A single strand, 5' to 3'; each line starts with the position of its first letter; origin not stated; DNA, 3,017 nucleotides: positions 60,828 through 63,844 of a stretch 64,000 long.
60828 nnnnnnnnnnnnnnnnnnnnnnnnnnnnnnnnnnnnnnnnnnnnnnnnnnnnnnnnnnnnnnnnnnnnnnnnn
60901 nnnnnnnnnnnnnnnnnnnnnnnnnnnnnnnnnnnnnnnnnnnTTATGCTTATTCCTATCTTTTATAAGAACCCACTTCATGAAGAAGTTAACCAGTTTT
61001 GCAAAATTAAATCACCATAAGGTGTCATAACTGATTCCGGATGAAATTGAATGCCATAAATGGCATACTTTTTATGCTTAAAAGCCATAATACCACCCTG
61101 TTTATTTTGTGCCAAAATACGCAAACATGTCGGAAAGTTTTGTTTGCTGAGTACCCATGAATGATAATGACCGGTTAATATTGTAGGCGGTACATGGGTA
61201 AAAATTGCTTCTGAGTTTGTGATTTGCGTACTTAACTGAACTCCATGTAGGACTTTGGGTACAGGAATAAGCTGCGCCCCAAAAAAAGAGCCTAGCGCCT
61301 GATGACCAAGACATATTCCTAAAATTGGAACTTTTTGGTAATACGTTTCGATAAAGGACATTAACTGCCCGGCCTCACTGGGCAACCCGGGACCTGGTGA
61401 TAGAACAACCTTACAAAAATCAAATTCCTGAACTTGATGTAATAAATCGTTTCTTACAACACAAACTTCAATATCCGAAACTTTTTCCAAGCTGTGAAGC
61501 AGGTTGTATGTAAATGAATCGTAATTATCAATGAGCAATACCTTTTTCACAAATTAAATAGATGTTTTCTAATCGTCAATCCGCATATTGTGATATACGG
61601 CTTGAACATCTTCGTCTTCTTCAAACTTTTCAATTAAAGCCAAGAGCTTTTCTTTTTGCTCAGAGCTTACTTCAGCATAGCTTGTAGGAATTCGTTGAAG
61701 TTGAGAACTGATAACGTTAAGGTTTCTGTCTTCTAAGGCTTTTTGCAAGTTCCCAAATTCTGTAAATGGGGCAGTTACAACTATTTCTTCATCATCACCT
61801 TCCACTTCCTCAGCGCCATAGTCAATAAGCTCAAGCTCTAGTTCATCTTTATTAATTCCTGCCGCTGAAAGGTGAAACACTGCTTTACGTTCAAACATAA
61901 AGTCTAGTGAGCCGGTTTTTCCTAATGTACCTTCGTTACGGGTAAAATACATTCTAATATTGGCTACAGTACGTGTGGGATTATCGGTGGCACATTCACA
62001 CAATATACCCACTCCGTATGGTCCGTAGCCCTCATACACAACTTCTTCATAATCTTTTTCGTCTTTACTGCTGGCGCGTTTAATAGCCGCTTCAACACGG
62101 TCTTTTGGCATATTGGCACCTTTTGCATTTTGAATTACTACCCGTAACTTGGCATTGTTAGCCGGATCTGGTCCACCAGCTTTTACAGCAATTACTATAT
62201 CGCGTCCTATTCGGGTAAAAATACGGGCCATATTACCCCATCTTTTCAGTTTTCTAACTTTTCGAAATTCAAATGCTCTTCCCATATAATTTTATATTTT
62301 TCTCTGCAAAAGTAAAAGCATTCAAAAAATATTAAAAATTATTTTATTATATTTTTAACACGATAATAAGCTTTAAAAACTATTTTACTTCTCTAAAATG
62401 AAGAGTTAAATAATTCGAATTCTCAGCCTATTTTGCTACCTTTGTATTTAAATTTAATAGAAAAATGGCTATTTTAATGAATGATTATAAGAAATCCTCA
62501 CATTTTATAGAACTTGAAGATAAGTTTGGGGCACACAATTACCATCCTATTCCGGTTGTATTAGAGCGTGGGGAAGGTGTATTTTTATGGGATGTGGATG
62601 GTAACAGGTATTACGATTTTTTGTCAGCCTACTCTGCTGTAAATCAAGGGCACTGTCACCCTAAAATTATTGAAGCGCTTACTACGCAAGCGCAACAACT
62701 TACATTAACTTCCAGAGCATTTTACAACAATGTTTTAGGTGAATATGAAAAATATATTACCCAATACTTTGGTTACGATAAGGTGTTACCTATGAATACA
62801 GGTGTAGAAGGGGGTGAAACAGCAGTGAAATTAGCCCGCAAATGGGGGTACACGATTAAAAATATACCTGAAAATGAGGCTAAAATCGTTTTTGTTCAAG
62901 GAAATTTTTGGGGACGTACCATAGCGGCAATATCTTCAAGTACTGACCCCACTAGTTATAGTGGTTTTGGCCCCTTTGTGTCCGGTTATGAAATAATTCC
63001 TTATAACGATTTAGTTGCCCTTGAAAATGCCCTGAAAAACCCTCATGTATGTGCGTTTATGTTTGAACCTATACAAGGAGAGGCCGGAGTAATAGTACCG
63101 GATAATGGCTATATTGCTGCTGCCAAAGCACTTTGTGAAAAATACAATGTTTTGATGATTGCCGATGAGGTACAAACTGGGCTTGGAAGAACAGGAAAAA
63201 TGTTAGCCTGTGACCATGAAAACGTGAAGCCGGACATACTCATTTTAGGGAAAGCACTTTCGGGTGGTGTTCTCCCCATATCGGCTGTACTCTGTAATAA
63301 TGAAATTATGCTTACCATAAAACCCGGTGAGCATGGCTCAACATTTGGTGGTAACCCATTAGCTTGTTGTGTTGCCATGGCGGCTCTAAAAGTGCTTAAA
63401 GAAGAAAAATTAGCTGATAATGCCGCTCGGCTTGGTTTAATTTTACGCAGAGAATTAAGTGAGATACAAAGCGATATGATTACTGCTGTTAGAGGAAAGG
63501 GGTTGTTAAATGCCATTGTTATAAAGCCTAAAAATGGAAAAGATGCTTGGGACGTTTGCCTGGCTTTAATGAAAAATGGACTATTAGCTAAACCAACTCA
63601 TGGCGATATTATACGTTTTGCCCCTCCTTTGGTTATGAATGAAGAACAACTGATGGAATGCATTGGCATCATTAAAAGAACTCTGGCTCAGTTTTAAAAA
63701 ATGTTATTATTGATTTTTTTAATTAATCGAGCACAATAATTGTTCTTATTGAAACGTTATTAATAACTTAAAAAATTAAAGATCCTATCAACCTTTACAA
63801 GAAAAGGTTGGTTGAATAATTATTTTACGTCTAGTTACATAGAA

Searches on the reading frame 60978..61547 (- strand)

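Call 10: search_protein_families(library=pfam, proteins=[window:60978-61547:-], max_evalue=0.00001)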
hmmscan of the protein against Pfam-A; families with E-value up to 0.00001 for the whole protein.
window:60978-61547:- (189 aa): 2 families
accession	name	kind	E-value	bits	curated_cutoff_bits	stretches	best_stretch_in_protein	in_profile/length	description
PF00117.34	GATase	-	3.1e-47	161.1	22.8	1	4-186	1-187/190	Glutamine amidotransferase class-I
PF07722.19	Peptidase_C26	-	1.9e-08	34.8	20.5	1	67-171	100-219/219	Peptidase C26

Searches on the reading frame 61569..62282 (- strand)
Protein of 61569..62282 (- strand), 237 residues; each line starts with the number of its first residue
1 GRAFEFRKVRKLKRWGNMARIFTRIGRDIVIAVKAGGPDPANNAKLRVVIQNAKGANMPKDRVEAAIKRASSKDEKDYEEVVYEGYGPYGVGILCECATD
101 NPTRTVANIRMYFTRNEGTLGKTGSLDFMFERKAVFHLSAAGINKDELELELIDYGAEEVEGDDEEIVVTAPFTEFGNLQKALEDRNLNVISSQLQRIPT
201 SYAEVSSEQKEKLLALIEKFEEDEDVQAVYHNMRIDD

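Call 11: search_protein_families(library=pfam, proteins=[window:61569-62282:-], max_evalue=0.00001)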
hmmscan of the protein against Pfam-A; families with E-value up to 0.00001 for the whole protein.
window:61569-62282:- (237 aa): 2 families
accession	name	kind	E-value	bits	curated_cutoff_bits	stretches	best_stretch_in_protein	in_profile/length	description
PF01709.26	Transcrip_reg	-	9.2e-53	178.7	27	1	78-233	1-160/160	TACO1/YebC second and third domain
PF20772.2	TACO1_YebC_N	-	3.9e-24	85.3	36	1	3-72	2-72/73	TACO1/YebC protein N-terminal domain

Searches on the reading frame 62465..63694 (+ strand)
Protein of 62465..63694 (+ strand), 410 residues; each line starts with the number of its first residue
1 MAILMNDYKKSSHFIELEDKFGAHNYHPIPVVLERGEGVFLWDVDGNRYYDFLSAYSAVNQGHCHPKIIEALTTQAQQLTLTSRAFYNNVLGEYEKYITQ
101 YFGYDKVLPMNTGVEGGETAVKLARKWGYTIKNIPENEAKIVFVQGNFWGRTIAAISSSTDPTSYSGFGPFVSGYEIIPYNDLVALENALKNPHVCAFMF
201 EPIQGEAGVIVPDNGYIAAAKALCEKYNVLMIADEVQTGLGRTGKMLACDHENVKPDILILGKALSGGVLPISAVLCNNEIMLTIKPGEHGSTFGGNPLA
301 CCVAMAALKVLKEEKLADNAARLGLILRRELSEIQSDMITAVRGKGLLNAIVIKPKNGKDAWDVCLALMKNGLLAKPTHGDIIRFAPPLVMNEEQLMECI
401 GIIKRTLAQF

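Call 11: search_protein_families(library=pfam, proteins=[window:62465-63694:+], max_evalue=0.00001)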
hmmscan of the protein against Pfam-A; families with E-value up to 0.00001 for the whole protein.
window:62465-63694:+ (410 aa): 1 family
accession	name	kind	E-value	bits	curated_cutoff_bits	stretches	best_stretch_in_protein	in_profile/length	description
PF00202.27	Aminotran_3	-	1.8e-124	416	30.5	1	22-407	2-403/403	Aminotransferase class-III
